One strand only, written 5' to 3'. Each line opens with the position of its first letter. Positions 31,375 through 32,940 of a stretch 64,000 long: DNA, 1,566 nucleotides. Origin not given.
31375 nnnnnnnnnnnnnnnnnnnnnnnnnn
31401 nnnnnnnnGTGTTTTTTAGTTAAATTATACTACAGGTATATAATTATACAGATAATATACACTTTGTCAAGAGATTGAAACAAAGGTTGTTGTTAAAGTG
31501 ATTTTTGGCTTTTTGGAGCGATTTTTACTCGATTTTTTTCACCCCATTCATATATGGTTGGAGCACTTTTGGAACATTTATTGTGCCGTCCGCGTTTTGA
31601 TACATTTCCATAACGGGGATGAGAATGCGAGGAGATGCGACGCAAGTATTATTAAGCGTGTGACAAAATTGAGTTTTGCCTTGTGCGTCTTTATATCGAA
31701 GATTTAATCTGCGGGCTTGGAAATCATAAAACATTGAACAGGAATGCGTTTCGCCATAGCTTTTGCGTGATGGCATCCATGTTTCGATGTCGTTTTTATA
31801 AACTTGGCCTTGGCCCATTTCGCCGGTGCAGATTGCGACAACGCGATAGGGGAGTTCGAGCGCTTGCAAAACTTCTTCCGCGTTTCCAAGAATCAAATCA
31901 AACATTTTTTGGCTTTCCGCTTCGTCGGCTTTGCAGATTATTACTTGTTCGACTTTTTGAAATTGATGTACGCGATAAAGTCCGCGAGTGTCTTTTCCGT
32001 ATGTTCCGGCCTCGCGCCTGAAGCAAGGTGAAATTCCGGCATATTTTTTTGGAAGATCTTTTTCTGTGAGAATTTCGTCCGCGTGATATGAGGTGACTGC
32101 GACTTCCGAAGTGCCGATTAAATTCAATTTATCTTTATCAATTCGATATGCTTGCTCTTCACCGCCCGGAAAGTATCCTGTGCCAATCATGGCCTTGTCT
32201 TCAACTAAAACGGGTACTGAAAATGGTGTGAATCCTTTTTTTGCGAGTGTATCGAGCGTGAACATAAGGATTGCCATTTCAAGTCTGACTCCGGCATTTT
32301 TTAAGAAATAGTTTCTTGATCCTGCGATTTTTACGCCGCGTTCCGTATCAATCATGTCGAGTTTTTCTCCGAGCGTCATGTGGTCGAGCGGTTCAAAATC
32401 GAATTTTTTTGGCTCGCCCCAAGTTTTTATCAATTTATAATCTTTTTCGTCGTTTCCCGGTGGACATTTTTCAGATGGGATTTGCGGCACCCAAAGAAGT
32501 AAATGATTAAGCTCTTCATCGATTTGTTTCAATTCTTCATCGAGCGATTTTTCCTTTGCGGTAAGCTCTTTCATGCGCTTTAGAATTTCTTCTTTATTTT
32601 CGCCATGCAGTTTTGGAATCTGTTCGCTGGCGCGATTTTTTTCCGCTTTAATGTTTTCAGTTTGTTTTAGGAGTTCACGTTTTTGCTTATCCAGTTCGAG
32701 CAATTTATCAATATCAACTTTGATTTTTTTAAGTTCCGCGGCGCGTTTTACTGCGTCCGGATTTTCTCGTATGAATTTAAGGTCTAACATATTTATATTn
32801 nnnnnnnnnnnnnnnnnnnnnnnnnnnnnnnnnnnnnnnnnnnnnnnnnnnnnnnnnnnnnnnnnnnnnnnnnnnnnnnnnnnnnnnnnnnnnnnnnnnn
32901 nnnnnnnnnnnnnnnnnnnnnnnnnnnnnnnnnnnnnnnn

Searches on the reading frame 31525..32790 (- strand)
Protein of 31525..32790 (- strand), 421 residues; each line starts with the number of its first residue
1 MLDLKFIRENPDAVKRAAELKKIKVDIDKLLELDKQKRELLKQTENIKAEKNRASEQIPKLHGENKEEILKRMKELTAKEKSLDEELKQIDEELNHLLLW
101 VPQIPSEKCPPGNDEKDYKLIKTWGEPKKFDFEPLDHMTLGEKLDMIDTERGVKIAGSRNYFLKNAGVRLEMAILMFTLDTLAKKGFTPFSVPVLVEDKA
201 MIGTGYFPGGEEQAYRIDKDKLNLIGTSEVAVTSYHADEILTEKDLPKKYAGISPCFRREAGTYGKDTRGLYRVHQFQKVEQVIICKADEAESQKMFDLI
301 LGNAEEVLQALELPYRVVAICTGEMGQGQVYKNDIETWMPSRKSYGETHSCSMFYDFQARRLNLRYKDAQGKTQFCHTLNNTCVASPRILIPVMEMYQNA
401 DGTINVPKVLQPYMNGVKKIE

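Call 62: search_protein_families(library=pfam, proteins=[window:31525-32790:-], max_evalue=0.001)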
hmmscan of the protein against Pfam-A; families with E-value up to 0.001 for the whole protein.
window:31525-32790:- (421 aa): 2 families
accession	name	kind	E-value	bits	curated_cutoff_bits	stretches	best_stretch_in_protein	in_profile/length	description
PF00587.30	tRNA-synt_2b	-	1.6e-34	120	29.3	1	219-396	8-178/179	tRNA synthetase class II core domain (G, H, P, S and T)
PF02403.27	Seryl_tRNA_N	-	2.8e-25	89.1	28.2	1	1-105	1-108/108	Seryl-tRNA synthetase N-terminal domain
